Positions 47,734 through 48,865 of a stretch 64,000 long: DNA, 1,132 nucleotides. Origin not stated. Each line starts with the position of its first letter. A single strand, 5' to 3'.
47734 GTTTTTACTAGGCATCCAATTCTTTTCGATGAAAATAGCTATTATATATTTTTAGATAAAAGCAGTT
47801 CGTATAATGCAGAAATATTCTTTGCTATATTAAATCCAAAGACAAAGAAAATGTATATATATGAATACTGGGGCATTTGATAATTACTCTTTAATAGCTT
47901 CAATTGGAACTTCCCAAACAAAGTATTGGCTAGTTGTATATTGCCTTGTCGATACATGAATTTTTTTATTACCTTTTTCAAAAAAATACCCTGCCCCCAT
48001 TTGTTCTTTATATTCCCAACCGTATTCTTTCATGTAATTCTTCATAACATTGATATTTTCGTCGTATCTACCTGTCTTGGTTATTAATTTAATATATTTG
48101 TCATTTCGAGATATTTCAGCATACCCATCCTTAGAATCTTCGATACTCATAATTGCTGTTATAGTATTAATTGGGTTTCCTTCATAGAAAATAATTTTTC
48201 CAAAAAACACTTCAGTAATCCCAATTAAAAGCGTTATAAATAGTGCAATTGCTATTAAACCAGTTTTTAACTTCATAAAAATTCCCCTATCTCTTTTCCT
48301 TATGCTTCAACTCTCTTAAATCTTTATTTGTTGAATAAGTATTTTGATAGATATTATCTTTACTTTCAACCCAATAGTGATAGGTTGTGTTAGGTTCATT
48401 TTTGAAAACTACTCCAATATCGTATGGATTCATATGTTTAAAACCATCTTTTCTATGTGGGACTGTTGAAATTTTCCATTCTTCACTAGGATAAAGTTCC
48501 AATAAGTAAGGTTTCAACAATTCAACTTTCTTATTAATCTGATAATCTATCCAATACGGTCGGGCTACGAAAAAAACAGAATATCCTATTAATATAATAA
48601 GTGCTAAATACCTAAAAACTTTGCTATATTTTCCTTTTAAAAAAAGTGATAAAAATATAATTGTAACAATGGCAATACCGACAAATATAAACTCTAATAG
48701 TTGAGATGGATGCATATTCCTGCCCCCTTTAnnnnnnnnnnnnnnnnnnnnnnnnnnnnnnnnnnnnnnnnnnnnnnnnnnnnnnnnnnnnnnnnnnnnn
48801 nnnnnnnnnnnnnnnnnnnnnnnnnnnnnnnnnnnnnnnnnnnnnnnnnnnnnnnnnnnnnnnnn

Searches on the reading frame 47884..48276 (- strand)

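Call 15: search_protein_families(library=pfam, proteins=[window:47884-48276:-], max_evalue=0.01)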
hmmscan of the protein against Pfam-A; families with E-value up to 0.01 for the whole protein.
window:47884-48276:- (130 aa): 1 family
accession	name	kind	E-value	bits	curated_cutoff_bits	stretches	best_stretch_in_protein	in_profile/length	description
PF18640.6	LepB_N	-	0.0057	16.7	25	1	9-94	15-98/183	LepB N-terminal domain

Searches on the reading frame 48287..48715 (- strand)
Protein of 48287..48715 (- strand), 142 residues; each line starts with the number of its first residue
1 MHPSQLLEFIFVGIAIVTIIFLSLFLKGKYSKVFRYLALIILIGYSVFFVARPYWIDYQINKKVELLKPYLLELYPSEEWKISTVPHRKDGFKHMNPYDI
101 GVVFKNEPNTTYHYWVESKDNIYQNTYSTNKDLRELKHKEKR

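Call 15: search_protein_families(library=pfam, proteins=[window:48287-48715:-], max_evalue=0.01)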
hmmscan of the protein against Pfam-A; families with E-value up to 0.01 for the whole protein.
window:48287-48715:- (142 aa): 1 family
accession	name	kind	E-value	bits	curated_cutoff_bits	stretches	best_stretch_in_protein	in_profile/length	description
PF11337.13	DUF3139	-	0.00039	21.4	27.3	1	37-114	6-83/83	Protein of unknown function (DUF3139)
